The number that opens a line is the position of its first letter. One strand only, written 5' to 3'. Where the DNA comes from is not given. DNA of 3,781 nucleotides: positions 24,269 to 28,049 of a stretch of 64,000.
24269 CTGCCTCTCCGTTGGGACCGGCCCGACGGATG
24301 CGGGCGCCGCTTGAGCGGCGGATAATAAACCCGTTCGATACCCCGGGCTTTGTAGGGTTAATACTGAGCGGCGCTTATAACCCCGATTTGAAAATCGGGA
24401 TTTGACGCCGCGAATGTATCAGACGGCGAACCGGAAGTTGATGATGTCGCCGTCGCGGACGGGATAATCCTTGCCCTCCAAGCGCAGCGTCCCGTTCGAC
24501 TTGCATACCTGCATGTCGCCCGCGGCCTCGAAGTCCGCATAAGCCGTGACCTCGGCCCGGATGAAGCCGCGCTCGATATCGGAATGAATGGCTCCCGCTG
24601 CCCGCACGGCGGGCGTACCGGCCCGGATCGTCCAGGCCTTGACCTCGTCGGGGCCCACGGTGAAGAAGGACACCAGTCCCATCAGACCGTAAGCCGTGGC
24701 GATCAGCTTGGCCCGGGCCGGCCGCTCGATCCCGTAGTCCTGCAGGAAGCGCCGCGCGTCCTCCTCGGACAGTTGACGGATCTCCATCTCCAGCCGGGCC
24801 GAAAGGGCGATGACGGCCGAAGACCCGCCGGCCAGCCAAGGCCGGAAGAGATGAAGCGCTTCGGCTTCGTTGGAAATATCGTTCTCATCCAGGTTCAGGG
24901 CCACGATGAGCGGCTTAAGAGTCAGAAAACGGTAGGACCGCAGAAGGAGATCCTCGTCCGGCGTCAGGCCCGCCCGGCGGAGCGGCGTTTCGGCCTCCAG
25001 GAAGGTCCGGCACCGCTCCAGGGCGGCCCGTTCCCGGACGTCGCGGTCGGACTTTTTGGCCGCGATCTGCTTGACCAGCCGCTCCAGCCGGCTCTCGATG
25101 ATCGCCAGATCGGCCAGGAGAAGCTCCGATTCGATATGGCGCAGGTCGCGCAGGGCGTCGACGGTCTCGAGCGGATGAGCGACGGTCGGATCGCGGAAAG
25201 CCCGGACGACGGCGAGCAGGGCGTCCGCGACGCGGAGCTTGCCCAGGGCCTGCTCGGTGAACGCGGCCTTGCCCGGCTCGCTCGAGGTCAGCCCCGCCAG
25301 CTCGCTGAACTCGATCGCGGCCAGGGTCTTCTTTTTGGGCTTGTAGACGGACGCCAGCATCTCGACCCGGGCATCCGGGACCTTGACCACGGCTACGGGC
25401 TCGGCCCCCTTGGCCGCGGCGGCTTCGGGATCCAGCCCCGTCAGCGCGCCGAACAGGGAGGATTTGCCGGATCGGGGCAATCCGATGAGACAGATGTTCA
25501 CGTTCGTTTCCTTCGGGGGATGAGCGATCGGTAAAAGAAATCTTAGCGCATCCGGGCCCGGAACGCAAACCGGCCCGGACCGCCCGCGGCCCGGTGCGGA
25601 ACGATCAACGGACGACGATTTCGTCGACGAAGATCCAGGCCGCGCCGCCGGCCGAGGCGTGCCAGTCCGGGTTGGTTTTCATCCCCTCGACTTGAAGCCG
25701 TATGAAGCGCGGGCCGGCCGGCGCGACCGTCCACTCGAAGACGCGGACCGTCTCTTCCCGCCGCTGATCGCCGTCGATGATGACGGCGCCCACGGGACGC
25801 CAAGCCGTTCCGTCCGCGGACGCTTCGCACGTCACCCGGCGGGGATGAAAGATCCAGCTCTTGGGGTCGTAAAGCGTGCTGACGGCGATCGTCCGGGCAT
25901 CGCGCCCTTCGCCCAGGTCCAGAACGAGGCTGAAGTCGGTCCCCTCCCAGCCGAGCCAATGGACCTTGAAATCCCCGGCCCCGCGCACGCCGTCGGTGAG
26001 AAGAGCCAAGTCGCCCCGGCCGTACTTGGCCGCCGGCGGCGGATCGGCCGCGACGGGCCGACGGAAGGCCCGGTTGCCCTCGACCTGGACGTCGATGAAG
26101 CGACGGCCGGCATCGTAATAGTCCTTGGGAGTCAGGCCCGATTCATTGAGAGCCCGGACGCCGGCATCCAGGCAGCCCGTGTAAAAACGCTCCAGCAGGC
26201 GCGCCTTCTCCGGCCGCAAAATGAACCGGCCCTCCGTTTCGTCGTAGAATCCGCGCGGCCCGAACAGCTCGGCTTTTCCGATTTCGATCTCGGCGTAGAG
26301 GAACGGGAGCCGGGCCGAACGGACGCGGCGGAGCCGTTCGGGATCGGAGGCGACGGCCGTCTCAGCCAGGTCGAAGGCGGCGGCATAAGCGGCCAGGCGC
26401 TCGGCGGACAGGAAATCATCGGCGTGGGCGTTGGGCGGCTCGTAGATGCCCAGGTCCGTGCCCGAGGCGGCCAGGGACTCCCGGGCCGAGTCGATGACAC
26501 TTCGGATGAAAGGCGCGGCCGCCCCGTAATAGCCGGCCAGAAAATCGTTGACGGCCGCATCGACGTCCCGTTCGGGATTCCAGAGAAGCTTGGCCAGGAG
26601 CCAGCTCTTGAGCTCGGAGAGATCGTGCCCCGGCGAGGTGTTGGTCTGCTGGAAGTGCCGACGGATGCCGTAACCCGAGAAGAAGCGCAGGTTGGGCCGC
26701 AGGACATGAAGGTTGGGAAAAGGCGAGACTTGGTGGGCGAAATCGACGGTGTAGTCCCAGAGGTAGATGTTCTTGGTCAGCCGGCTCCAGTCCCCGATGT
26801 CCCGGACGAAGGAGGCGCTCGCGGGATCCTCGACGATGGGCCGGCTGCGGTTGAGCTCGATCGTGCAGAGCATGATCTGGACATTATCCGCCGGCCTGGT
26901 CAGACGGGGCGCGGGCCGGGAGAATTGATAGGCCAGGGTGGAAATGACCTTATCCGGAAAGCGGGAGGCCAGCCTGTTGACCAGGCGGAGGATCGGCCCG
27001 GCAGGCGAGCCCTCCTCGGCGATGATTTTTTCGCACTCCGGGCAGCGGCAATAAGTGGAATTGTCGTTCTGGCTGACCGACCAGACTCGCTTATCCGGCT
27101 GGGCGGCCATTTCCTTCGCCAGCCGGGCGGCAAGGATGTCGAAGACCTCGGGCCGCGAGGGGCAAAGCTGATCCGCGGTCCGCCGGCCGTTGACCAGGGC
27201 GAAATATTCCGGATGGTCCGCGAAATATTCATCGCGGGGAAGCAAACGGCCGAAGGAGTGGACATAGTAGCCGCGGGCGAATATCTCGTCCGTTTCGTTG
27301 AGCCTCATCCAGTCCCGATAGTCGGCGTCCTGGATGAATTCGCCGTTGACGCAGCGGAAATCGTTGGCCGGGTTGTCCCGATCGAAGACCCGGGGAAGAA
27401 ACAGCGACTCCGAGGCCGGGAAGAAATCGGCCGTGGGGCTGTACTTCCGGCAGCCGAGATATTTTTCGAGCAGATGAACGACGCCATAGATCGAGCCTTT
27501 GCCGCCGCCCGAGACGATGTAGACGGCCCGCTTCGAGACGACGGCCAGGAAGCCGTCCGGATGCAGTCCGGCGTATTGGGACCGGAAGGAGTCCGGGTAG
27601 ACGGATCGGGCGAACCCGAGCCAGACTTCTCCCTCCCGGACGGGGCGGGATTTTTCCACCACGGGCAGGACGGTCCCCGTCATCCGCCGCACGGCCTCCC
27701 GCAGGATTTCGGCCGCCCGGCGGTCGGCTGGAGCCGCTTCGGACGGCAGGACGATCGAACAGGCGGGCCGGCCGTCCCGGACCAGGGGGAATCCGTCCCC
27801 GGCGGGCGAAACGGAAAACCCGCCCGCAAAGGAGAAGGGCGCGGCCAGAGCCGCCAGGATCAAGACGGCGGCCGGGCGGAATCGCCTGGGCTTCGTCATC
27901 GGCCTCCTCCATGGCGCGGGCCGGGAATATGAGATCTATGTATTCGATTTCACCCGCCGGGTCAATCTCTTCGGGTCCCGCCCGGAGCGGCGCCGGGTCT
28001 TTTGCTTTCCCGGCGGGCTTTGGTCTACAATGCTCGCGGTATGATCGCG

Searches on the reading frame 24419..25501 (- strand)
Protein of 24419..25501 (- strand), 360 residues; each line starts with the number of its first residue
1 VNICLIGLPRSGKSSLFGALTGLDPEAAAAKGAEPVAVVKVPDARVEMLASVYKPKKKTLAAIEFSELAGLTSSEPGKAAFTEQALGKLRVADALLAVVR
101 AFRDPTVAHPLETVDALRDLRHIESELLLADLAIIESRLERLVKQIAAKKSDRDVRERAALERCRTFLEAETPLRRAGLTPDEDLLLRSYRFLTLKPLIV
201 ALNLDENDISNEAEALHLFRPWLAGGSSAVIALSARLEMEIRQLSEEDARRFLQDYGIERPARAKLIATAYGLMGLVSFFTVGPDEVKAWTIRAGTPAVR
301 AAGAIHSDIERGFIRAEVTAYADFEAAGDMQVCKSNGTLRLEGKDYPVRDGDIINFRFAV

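Call 86: search_protein_families(library=pfam, proteins=[window:24419-25501:-], max_evalue=0.001)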
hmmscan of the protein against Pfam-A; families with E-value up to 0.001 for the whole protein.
window:24419-25501:- (360 aa): 2 families
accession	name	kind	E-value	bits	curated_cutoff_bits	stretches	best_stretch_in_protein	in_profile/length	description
PF06071.19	YchF-GTPase_C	-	2.2e-34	117.9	27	1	276-358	1-83/84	Protein of unknown function (DUF933)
PF01926.29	MMR_HSR1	-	0.00012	22.6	21.9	1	3-105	2-86/113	50S ribosome-binding GTPase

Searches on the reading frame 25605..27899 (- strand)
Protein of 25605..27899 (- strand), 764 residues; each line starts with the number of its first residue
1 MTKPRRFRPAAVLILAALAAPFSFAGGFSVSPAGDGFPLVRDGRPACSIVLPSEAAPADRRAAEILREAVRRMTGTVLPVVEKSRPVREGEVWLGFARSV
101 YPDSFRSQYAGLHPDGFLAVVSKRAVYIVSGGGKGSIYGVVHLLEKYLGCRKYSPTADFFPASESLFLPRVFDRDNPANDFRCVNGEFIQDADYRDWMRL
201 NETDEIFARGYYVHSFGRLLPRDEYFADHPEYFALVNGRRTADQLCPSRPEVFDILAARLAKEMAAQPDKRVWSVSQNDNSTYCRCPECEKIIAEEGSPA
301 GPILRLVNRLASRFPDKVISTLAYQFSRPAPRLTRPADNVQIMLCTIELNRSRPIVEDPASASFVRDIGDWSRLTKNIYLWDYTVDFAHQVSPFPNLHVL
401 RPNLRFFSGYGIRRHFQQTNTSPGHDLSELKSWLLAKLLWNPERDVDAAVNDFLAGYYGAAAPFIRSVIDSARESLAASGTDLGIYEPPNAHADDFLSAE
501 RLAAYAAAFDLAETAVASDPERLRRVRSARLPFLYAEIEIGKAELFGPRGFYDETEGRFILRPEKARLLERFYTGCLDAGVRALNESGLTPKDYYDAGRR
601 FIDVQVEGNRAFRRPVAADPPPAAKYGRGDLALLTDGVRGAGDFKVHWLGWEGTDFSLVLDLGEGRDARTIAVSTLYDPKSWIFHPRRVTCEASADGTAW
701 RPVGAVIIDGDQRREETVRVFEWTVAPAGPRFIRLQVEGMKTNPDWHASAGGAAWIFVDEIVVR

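Call 86: search_protein_families(library=pfam, proteins=[window:25605-27899:-], max_evalue=0.001)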
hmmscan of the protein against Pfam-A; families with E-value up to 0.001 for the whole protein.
window:25605-27899:- (764 aa): 2 families
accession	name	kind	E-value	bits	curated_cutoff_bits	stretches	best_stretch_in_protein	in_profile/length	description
PF16126.11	DUF4838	-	4.9e-102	341.8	26.6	1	153-469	2-324/325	Domain of unknown function (DUF4838)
PF00754.31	F5_F8_type_C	-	0.00028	21.4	28.2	1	632-746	15-121/127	F5/8 type C domain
